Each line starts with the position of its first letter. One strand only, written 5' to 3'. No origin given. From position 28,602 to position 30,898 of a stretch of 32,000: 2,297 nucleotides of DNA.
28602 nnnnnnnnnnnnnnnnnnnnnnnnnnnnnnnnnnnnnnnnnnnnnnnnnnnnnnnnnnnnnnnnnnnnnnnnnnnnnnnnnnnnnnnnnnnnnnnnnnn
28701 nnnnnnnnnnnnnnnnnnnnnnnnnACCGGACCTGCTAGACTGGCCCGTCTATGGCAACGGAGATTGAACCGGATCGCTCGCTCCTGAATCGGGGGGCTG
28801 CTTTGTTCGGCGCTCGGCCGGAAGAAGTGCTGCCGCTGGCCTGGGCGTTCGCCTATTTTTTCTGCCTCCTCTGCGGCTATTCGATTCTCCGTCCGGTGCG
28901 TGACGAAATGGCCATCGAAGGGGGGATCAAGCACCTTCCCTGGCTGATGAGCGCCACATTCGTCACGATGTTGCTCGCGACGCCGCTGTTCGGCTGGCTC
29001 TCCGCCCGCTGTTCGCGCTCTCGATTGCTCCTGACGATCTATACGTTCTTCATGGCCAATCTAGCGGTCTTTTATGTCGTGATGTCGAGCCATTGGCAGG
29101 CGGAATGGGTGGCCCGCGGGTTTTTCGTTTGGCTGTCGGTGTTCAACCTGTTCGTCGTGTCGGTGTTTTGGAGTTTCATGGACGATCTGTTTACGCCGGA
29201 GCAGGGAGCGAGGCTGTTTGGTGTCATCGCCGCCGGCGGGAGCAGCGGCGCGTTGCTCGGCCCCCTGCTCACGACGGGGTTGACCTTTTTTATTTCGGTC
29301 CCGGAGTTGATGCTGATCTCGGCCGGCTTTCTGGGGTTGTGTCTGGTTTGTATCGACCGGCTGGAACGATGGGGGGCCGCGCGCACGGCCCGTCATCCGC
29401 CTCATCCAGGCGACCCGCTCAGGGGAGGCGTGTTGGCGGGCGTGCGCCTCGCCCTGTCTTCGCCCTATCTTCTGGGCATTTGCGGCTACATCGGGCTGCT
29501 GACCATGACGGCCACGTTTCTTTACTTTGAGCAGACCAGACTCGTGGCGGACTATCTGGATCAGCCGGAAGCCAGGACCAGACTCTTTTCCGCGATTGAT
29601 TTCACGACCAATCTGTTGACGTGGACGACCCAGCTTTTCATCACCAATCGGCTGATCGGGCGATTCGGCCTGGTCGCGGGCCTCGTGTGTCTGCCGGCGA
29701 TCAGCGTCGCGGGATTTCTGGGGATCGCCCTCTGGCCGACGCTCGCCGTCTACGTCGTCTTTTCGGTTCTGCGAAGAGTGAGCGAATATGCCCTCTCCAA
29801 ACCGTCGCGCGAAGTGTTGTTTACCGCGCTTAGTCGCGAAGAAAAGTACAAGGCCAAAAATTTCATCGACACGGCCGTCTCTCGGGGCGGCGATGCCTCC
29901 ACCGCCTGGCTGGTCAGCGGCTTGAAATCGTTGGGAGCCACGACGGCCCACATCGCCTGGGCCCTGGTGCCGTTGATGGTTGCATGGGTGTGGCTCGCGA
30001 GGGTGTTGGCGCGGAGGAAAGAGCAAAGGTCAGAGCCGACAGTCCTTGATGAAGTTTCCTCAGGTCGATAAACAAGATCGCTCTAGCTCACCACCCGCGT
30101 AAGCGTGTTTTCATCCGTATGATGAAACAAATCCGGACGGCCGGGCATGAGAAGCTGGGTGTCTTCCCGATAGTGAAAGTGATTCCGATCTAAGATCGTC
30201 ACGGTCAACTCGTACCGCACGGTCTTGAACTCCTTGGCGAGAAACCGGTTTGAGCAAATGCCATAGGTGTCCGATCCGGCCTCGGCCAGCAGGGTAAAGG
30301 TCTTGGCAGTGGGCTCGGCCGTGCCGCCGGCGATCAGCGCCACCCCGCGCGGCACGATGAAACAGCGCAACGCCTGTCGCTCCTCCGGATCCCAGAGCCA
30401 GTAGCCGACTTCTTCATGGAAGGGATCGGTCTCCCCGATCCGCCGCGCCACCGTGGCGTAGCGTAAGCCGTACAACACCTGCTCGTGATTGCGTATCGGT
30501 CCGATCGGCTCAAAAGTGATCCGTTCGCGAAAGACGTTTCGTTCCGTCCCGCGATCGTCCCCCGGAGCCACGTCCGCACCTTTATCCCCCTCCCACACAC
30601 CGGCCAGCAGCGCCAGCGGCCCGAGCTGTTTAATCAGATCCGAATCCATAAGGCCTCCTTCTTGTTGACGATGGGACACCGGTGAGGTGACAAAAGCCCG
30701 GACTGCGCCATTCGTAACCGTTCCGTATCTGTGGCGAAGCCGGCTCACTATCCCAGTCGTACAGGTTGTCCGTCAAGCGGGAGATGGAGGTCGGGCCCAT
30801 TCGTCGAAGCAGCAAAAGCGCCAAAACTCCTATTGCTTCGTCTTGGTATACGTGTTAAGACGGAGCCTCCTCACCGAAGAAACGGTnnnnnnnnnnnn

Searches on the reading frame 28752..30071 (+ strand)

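Call 79: search_protein_families(library=pfam, proteins=[window:28752-30071:+], max_evalue=0.00001)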
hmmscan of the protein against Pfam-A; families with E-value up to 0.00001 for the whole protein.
window:28752-30071:+ (439 aa): 2 families
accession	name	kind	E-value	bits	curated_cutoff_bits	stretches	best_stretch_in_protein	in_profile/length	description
PF07690.21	MFS_1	-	7.2e-11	42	33.4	1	36-259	5-227/347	Major Facilitator Superfamily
PF03219.20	TLC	-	9.2e-11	41.7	21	0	331-420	395-488/491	TLC ATP/ADP transporter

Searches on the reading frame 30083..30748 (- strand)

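Call 79: search_protein_families(library=pfam, proteins=[window:30083-30748:-], max_evalue=0.00001)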
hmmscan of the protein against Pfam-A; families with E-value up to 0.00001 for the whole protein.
window:30083-30748:- (221 aa): 1 family
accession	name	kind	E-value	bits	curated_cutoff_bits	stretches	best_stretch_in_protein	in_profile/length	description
PF08768.17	THAP4_heme-bd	-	8.5e-20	71.8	25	1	42-218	2-151/151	THAP4-like, heme-binding beta-barrel domain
